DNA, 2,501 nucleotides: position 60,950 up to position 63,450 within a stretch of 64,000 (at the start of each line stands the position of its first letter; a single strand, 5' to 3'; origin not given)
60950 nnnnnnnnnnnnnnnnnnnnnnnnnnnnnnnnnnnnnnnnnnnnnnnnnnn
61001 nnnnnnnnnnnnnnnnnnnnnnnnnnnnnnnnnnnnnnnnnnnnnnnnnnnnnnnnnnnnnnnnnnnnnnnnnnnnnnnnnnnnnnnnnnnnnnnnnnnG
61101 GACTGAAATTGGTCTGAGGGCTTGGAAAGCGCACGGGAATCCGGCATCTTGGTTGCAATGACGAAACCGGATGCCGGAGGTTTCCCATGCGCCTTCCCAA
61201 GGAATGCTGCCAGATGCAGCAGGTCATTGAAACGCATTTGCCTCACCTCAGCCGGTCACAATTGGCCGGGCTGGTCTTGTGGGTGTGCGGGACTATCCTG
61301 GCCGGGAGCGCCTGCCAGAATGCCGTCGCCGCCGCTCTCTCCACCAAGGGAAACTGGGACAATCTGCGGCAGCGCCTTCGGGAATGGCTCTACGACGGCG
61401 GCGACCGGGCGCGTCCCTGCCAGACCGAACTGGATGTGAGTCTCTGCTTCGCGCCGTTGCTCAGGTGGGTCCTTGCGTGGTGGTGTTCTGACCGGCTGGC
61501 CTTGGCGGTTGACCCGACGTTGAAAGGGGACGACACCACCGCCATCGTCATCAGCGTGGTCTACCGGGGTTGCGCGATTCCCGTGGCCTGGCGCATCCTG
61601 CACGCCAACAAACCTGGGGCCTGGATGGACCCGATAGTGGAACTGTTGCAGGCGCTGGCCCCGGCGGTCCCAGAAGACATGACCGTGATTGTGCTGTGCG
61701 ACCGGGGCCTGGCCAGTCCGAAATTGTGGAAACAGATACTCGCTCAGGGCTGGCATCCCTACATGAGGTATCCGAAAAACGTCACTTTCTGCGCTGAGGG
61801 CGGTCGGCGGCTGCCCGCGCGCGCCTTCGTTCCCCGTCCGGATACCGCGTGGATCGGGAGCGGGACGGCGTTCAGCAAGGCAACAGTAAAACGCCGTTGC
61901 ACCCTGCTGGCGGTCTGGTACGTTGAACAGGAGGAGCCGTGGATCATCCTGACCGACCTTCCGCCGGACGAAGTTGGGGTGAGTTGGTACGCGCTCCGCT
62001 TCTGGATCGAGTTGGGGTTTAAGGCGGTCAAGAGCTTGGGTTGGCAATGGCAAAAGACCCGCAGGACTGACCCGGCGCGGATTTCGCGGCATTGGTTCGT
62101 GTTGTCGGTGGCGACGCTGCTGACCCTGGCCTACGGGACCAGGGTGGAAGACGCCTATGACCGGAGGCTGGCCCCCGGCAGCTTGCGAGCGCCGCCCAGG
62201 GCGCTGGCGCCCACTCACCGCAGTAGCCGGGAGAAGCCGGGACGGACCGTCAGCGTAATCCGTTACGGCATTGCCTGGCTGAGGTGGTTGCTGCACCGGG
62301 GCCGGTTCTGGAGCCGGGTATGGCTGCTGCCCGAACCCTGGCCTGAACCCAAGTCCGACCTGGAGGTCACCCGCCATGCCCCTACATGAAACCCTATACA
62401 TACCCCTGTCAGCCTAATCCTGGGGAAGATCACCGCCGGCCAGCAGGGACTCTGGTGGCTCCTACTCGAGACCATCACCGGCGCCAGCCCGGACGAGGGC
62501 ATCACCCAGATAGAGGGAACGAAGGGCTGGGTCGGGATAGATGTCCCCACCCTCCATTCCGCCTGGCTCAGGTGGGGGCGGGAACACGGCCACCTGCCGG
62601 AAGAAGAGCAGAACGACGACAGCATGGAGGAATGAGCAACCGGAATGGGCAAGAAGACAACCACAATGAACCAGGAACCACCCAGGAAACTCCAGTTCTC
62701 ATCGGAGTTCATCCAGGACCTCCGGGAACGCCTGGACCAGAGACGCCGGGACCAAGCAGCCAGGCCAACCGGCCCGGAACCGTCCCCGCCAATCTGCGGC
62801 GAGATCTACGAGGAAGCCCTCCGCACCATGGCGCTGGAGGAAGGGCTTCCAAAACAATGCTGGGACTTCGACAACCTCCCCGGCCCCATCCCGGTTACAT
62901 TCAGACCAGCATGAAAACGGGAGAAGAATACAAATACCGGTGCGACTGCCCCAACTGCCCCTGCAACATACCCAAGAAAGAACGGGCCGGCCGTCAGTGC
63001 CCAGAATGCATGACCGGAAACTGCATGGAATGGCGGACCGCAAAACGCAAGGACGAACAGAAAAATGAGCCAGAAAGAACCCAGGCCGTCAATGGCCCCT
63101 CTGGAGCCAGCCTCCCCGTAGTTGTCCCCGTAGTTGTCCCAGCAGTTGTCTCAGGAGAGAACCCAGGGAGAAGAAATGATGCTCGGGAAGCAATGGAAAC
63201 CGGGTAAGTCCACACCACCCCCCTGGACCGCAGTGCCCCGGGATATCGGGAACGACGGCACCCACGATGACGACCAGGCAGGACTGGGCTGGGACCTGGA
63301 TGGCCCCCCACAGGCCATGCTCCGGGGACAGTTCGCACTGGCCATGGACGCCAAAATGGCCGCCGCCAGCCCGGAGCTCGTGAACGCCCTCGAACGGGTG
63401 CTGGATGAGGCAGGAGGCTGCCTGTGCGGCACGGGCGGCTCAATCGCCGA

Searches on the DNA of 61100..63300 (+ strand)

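Call 47: search_dna_similar(query=window:61100-63300:+, collection=plasmids, mode=distant, max_rows=15)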
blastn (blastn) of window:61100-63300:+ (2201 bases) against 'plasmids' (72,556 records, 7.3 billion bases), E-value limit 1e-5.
No match.
